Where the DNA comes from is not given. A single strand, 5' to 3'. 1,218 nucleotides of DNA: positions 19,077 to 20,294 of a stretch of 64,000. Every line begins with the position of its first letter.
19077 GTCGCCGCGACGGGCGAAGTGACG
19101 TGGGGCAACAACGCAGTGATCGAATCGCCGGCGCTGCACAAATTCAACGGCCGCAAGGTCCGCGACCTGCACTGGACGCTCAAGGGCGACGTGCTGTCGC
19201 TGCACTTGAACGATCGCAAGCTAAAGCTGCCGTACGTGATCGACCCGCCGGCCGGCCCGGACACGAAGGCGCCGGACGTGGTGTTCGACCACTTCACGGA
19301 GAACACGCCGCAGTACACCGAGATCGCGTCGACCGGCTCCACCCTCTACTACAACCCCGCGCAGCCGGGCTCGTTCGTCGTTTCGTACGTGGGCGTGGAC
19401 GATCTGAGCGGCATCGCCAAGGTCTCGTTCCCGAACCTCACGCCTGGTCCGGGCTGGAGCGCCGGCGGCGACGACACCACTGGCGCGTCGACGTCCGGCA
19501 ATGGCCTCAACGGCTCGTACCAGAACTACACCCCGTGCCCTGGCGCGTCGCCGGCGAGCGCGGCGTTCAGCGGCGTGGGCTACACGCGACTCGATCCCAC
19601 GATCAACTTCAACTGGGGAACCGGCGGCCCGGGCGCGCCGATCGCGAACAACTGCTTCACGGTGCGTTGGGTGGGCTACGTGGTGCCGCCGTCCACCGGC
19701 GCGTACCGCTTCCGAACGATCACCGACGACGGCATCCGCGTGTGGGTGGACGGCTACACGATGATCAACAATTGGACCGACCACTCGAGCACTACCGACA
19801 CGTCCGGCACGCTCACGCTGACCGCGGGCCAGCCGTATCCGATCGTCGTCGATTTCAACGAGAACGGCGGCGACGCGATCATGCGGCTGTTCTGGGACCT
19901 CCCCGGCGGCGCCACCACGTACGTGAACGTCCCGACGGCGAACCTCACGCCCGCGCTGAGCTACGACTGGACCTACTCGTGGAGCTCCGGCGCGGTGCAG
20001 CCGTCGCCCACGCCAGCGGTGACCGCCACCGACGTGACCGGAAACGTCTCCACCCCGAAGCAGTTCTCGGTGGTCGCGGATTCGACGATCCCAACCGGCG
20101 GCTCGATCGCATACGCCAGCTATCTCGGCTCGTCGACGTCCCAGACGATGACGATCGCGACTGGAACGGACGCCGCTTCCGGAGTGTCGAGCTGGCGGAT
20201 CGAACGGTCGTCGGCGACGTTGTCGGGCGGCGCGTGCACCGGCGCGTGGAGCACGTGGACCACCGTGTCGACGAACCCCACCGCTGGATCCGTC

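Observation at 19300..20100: The PA14 domain is nested inside the first 'C' module of the giant protein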

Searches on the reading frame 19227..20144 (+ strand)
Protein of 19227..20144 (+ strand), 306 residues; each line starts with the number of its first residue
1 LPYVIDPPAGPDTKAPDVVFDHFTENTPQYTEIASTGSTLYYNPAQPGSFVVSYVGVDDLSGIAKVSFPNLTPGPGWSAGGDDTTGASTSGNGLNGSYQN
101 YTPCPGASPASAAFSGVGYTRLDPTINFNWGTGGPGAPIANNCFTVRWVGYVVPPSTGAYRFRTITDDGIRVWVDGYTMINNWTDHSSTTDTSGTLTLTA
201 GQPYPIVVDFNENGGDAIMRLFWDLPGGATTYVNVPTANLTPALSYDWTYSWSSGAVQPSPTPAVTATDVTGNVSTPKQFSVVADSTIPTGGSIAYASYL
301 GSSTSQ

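Call 5: search_protein_families(library=pfam, proteins=[window:19230-20130:+], max_evalue=10)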
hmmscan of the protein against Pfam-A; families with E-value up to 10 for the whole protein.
window:19230-20130:+ (300 aa): 2 families
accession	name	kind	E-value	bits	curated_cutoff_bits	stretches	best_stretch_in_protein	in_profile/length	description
PF07691.17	PA14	-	4.9e-27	95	24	1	91-229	3-140/147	PA14 domain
PF10528.15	GLEYA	-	2.2e-09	37.9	26.2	1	143-218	1-85/91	GLEYA domain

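Call 8: find_homologous_proteins(query=window:19227-20144:+, max_evalue=0.00001)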
Query window:19227-20144:+ (306 aa): 20 proteins with E <= 0.00001 among 2795 candidates.
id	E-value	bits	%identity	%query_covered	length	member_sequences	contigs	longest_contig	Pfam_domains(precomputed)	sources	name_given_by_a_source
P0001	6.6e-64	235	39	35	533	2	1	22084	PF07691.18,PF17996.8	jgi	jgi:hypothetical protein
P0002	1.4e-56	211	45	34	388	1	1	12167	PF07691.18,PF17996.8,PF16841.12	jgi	jgi:hypothetical protein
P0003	2.3e-56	210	45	39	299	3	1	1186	PF07691.18,PF10528.15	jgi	-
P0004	5.4e-45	173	37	35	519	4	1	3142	PF07691.18,PF08239.18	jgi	jgi:hypothetical protein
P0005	2.0e-44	171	43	34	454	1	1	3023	PF07691.18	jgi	jgi:hypothetical protein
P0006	1.9e-43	168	43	49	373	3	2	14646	PF07691.18,PF10528.15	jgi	jgi:hypothetical protein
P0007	3.5e-43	167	37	36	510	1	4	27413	PF07691.18,PF08239.18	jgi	jgi:hypothetical protein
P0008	2.6e-42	164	38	42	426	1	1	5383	PF07691.18,PF10528.15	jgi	jgi:hypothetical protein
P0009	4.4e-32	130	35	53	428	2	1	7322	PF07691.18,PF25275.2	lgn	-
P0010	7.7e-29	120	38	36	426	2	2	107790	PF07691.18,PF25275.2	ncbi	-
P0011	2.1e-26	112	43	34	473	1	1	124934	PF07691.18,PF06347.20,PF08239.18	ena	-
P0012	7.4e-24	103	39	62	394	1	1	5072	PF07691.18,PF10528.15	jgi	jgi:hypothetical protein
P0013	2.7e-23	101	39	34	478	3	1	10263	PF07691.18,PF16158.12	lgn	-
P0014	7.9e-22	97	35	51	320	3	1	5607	PF07691.18,PF10528.15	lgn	-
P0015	4.7e-21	94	36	36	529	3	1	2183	PF07691.18,PF08239.18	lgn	-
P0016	1.5e-18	86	35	35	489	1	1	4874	PF07691.18,PF16158.12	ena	-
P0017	3.4e-18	85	37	49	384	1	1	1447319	PF00691.26,PF07691.18,PF05359.17,PF10528.15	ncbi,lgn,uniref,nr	ncbi:OmpA family protein [Hymenobacter sp. HSC-4F20]|uniref:PA14 domain-containing protein n=1 Tax=H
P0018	3.5e-13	68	43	34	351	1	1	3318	PF07691.18,PF01835.26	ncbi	-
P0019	3.9e-9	55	42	28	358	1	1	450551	PF07691.18,PF02369.23,PF18565.8,PF09134.17,PF00630.26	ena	-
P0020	4.8e-7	48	38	36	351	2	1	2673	PF01551.30,PF07691.18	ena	-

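Call 24: predict_structure(alignment_id=A2)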
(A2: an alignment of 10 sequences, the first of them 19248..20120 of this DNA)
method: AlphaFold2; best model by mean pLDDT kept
length: 291 residues; sequences in the alignment: 10
mean_pLDDT: 65.8   pTM: 0.57
mean pLDDT of the five models: 65.8, 64.9, 64.5, 62.7, 61.8
residues with pLDDT >= 90: 84; 70-90: 40; 50-70: 73; < 50: 94
segments of 3 or more residues with pLDDT < 50: 81-135, 168-184, 209-213, 223-232, 289-291
pLDDT, mean of each block of 10 residues (from residue 1): 85 88 73 92 92 92 83 80 34 43 36 32 39 50 67 63 50 33 57 68 54 52 43 70 93 94 96 93 57 43
secondary structure, 60 per line:
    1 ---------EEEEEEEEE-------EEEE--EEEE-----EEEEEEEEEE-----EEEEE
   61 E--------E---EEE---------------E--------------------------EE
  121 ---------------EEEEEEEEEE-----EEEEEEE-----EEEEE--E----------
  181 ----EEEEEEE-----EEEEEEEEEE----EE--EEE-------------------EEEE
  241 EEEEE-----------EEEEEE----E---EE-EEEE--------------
elements in order: E10-18 E26-29 E32-35 E41-50 E56-61 E74-76 E136-145 E151-157 E163-167 E185-191 E197-206 E215-217 E237-245 E257-262 E274-277

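Call 28: search_protein_representatives(alignment_id=A2)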
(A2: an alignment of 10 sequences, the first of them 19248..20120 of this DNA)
Query: 10 sequences, 212 profile positions. Proteins with E-value up to 0.001 (for the whole library): 1999; up to 1e-10: 1144; up to 1e-30: 410. The best 150 are listed.
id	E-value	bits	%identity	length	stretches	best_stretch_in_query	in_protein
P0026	0.0e+00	1602.2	-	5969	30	3-202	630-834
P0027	0.0e+00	1205.5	-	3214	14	4-188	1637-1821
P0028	2.2e-265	890.4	-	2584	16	6-202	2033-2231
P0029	1.9e-228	769.7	-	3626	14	16-203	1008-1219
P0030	2.8e-220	743.1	-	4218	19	5-207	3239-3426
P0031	4.8e-213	719.4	-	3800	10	31-203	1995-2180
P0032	2.2e-183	622.5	-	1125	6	4-205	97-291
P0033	1.2e-175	597.2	-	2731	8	5-187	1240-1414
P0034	3.0e-170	579.6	-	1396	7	7-205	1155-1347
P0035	3.3e-162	553.3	-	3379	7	3-208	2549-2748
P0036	1.4e-146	502.3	-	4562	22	5-203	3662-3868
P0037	3.0e-145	497.9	-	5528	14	8-184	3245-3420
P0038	1.0e-140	483.0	-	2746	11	7-186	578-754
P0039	1.2e-136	469.7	-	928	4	3-205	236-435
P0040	4.4e-136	467.9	-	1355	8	4-202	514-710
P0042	6.0e-133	457.7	-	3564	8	29-193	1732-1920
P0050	3.3e-126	435.7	-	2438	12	11-185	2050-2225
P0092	5.8e-91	320.5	-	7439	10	29-197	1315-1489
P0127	2.5e-72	259.6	-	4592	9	32-200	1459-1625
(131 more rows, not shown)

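Call 32: fold_search(model_id=the predicted structure, library=pdb)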
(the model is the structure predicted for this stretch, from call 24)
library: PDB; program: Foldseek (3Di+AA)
matches with E <= 10: 1326; with E <= 0.001: 14
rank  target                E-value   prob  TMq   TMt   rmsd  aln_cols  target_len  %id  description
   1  6qe7_C                3.5e-05  1.00  0.29  0.30  17.3       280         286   17  anti-sigma factor domain-containing protein (released 2019-06-12)
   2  6qe7_A                5.0e-05  1.00  0.31  0.31  17.4       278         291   17  anti-sigma factor domain-containing protein (released 2019-06-12)
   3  6qe7_B                5.2e-05  1.00  0.29  0.29   6.6       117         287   37  anti-sigma factor domain-containing protein (released 2019-06-12)
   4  7kmp                  9.3e-05  1.00  0.28  0.09  22.1       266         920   10  Crystal structure of the GH31 alpha-xylosidase (Xac1773) from Xanthomonas citri (released 2021-05-26)
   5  4lhl                  1.3e-04  1.00  0.24  0.27  12.3       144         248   24  Structure of the N-terminal domain of the Flo1 adhesin (N-Flo1p) from the yeast Saccharomyces cerevisiae (released 2014-09-24)
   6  7knc                  1.8e-04  1.00  0.28  0.10  22.2       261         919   11  Crystal structure of the GH31 alpha-xylosidase (Xac1773) from Xanthomonas citri (released 2021-05-26)
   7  2xjr_A                2.8e-04  1.00  0.23  0.26   7.8       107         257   24  X-ray structure of the N-terminal domain of the flocculin Flo5 from Saccharomyces cerevisiae in complex with calcium a (released 2010-12-15)
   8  2xjp                  3.6e-04  1.00  0.23  0.26  10.4       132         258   22  X-ray structure of the N-terminal domain of the flocculin Flo5 from Saccharomyces cerevisiae in complex with calcium and (released 2010-12-15)
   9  5jov                  4.7e-04  0.99  0.27  0.09  18.7       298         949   11  Bacteroides ovatus Xyloglucan PUL GH31 with bound 5FIdoF (released 2016-08-10)
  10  2xjv                  4.9e-04  1.00  0.24  0.27   9.3       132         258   23  X-ray structure of the N-terminal domain of the flocculin Flo5 from Saccharomyces cerevisiae with mutation D201T in comp (released 2010-12-15)
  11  5jou                  6.1e-04  1.00  0.27  0.09  21.5       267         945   10  Bacteroides ovatus Xyloglucan PUL GH31 (released 2016-08-10)
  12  6qdi                  7.5e-04  1.00  0.28  0.28   6.1       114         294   30  anti-sigma factor domain-containing protein from Clostridium clariflavum (released 2019-06-12)
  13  2xju_A                7.9e-04  1.00  0.23  0.26  10.4       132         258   22  X-ray structure of the N-terminal domain of the flocculin Flo5 from Saccharomyces cerevisiae with mutation S227A in co (released 2010-12-15)
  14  4gq7                  9.7e-04  1.00  0.25  0.32   9.6       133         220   23  Crystal structure of Lg-Flo1p (released 2013-01-16)
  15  4qaw_E                1.3e-03  0.95  0.22  0.14  15.5       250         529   10  Structure of modular Xyn30D from Paenibacillus barcinonensis (released 2014-10-08)
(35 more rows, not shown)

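Call 39: find_homologous_proteins(query=A3, max_evalue=1e-10)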
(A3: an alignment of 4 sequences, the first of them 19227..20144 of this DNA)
Query A3 (4 sequences) (306 aa, profile of the alignment): 40 proteins with E <= 1e-10 among 8000 candidates.
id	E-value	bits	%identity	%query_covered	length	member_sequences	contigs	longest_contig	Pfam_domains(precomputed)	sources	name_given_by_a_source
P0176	1.5e-94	335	47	47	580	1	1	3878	PF22352.3,PF00801.27,PF07691.18,PF10528.15,PF18911.7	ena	-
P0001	1.9e-85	306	39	35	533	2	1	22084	PF07691.18,PF17996.8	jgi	jgi:hypothetical protein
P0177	2.0e-71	259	46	49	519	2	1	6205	PF22352.3,PF00801.27,PF07691.18,PF10528.15,PF18911.7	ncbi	ncbi:MAG: PA14 domain-containing protein, partial [Acidobacteriota bacterium]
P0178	4.2e-70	255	44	50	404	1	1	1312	PF22352.3,PF07691.18,PF10528.15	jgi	jgi:hypothetical protein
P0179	7.6e-70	254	41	51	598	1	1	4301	PF25059.2,PF07691.18,PF10528.15,PF25833.1,PF00041.28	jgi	jgi:hypothetical protein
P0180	4.6e-66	242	42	34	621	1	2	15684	PF07691.18,PF10528.15,PF06347.20,PF00018.35,PF07653.24,PF08239.18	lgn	-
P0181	5.8e-63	232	33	46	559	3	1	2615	PF07691.18,PF10528.15,PF25275.2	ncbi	-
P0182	5.2e-62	228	40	34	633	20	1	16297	PF07691.18,PF10528.15,PF25275.2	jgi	jgi:hypothetical protein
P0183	7.1e-61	225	40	34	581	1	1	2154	PF07691.18,PF06347.20,PF07653.24,PF18348.8,PF08239.18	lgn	-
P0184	7.9e-61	225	35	42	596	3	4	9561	PF07691.18,PF10528.15,PF06347.20,PF08239.18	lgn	-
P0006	2.0e-60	223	43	49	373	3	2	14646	PF07691.18,PF10528.15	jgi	jgi:hypothetical protein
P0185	5.2e-60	222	43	37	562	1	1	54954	PF07691.18,PF25275.2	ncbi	-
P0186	2.1e-58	217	36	35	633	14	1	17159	PF07691.18,PF10528.15,PF25275.2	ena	-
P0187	4.5e-58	215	50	40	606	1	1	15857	PF22352.3,PF00801.27,PF18981.7,PF07691.18,PF19410.6,PF10528.15,PF18911.7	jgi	jgi:hypothetical protein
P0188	2.2e-57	213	38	41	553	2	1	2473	PF07691.18,PF25275.2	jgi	jgi:hypothetical protein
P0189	4.5e-57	212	39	36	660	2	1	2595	PF07691.18,PF25275.2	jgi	jgi:hypothetical protein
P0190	1.1e-56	211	40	36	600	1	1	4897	PF07691.18,PF10528.15,PF06347.20,PF07653.24,PF08239.18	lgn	-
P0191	1.7e-56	210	39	34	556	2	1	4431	PF07495.20,PF07691.18,PF25275.2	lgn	-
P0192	8.5e-52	195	39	33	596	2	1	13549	PF07691.18,PF10528.15,PF06347.20,PF08239.18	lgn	-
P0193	8.1e-50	188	40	33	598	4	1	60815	PF07691.18,PF10528.15,PF06347.20,PF08239.18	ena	-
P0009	4.3e-45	173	35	53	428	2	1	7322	PF07691.18,PF25275.2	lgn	-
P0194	6.3e-37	146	40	42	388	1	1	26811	PF07691.18,PF10528.15,PF06347.20,PF08239.18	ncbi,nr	ncbi:MAG TPA: PA14 domain-containing protein, partial [Candidatus Sulfomarinibacteraceae bacterium]|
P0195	1.9e-33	134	40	34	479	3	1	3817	PF07691.18,PF01835.26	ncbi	-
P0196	1.2e-32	132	40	43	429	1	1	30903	PF07691.18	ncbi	-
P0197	2.3e-32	131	54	35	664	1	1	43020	PF07691.18,PF10528.15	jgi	-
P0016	6.7e-31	126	35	35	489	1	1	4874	PF07691.18,PF16158.12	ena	-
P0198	7.2e-31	126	35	65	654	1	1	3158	PF07691.18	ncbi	-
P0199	9.5e-31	126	40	65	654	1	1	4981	PF07691.18,PF10528.15,PF16656.12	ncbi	-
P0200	1.9e-30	125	41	46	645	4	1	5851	PF07691.18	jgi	jgi:hypothetical protein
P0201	4.3e-30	124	46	51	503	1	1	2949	PF07691.18,PF10528.15,PF00041.28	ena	-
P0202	1.6e-29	122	45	46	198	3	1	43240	PF07691.18,PF10528.15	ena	-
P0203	3.7e-29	120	43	47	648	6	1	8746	PF07691.18,PF10528.15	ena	-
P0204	7.0e-29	120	51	35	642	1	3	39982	PF07691.18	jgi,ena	-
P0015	5.9e-28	116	36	36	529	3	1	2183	PF07691.18,PF08239.18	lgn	-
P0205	1.9e-27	115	40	44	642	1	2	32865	PF07691.18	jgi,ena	-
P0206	1.9e-26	111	36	52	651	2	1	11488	PF07691.18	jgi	-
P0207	1.5e-24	105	42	42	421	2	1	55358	PF07691.18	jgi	jgi:hypothetical protein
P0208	1.5e-23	102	37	43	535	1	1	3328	PF22148.2,PF07691.18,PF00082.28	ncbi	-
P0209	3.8e-21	94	36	44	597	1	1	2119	PF07691.18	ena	-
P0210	1.6e-20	92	31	53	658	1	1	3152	PF07691.18,PF10528.15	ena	-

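Call 59: predict_structure(alignment_id=A5)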
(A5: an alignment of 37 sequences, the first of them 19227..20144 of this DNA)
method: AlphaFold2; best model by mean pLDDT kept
length: 306 residues; sequences in the alignment: 37
mean_pLDDT: 83.5   pTM: 0.64
mean pLDDT of the five models: 83.5, 82.3, 82.0, 81.8, 80.9
residues with pLDDT >= 90: 161; 70-90: 91; 50-70: 30; < 50: 24
segments of 3 or more residues with pLDDT < 50: 1-8, 108-116, 299-301, 303-306
pLDDT, mean of each block of 10 residues (from residue 1): 44 89 79 69 93 86 92 86 80 89 60 56 93 81 89 95 96 90 95 94 90 91 87 91 90 94 93 95 87 60 42
secondary structure, 60 per line:
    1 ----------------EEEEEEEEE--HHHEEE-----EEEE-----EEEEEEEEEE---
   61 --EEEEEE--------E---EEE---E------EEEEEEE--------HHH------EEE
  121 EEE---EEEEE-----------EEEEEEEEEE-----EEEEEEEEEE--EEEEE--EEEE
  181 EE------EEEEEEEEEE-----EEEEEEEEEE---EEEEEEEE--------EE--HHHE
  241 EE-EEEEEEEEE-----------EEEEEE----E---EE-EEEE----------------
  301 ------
elements in order: E17-25 E31-33 E39-42 E48-57 E63-68 E81-83 E94-100 E118-123 E127-131 E143-152 E158-167 E170-174 E177-182 E189-198 E204-213 E217-224 E240-242 E244-252 E264-269 E281-284

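Call 62: list_cluster_members(proteins=[P0031, P0092, P0127, P0050, P0042, P0035])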
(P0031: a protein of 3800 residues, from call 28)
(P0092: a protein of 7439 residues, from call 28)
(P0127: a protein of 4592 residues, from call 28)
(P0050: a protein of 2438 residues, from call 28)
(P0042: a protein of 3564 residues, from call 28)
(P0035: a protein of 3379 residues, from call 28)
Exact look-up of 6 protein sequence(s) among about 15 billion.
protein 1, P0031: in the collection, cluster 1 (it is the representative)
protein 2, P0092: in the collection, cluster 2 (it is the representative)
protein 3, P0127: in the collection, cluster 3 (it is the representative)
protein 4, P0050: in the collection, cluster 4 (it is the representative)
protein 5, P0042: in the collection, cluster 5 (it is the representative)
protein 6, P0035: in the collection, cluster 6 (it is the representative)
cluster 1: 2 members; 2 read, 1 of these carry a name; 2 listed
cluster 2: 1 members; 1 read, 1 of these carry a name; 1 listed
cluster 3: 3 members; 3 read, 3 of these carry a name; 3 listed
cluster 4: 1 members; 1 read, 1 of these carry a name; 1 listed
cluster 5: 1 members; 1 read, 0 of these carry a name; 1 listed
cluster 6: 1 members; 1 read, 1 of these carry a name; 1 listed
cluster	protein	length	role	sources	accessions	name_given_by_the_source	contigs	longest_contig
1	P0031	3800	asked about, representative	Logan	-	-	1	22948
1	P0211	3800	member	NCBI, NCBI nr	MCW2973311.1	MAG: Large repetitive protein [Thermoleophilia bacterium] | Large repetitive protein [Thermoleophilia bacterium]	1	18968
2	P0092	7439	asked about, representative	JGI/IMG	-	hypothetical protein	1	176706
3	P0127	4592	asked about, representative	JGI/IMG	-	hypothetical protein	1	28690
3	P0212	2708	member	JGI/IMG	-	hypothetical protein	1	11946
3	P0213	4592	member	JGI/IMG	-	hypothetical protein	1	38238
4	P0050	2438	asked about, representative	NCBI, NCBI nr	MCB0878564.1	MAG: Ig-like domain repeat protein, partial [Thermoleophilia bacterium] | Ig-like domain repeat protein [Thermoleophilia bacterium]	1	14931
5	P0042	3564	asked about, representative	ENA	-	-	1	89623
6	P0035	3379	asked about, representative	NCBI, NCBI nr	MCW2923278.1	MAG: laminin sub domain 2, partial [Thermoleophilia bacterium] | laminin sub domain 2 [Thermoleophilia bacterium]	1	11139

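Call 63: fold_search(model_id=the predicted structure, library=pdb)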
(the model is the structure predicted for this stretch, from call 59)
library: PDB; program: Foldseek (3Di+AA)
matches with E <= 10: 1685; with E <= 0.001: 73
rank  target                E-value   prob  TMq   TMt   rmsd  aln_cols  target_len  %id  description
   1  6qe7_A                5.8e-13  1.00  0.43  0.45   2.5       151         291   33  anti-sigma factor domain-containing protein (released 2019-06-12)
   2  6qe7_C                7.5e-13  1.00  0.42  0.45   2.5       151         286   33  anti-sigma factor domain-containing protein (released 2019-06-12)
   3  6qe7_B                2.6e-12  1.00  0.43  0.46   2.3       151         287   32  anti-sigma factor domain-containing protein (released 2019-06-12)
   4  6qdi                  4.2e-11  1.00  0.40  0.42   3.4       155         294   30  anti-sigma factor domain-containing protein from Clostridium clariflavum (released 2019-06-12)
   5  6xa5_A                6.5e-10  1.00  0.37  0.58   6.3       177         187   20  Trehalose-bound structure of Marinomonas primoryensis PA14 carbohydrate-binding domain (released 2021-06-02)
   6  6x8a_A                8.4e-10  1.00  0.37  0.58   6.3       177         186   20  Sucrose-bound structure of Marinomonas primoryensis PA14 carbohydrate-binding domain (released 2021-06-02)
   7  6x7j                  9.8e-10  1.00  0.36  0.59   6.3       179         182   20  fucose-bound structure of Marinomonas primoryensis PA14 carbohydrate-binding domain (released 2021-06-02)
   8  6x7x                  1.2e-09  1.00  0.37  0.58   6.3       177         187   20  mannose-bound structure of Marinomonas primoryensis PA14 carbohydrate-binding domain (released 2021-06-02)
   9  6x7z                  1.3e-09  1.00  0.39  0.63   5.7       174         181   20  Inositol-bound structure of Marinomonas primoryensis PA14 carbohydrate-binding domain (released 2021-06-02)
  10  5j6y                  1.3e-09  1.00  0.37  0.57   6.3       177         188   20  Crystal structure of PA14 domain of MpAFP Antifreeze protein (released 2017-06-07)
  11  6x8d                  1.4e-09  1.00  0.39  0.63   5.5       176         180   20  Arabinose-bound structure of Marinomonas primoryensis PA14 carbohydrate-binding domain (released 2021-06-02)
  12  6xac                  1.7e-09  1.00  0.40  0.64   5.2       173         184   20  Galactose-bound structure of Marinomonas primoryensis PA14 carbohydrate-binding domain (released 2021-06-02)
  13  4gq7                  8.4e-09  1.00  0.37  0.50   8.3       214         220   20  Crystal structure of Lg-Flo1p (released 2013-01-16)
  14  2xjr_A                2.4e-08  1.00  0.37  0.43  11.5       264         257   17  X-ray structure of the N-terminal domain of the flocculin Flo5 from Saccharomyces cerevisiae in complex with calcium a (released 2010-12-15)
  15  6m8m                  2.7e-08  1.00  0.39  0.64   5.7       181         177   22  PA14 sugar-binding domain from RTX adhesin (released 2019-09-04)
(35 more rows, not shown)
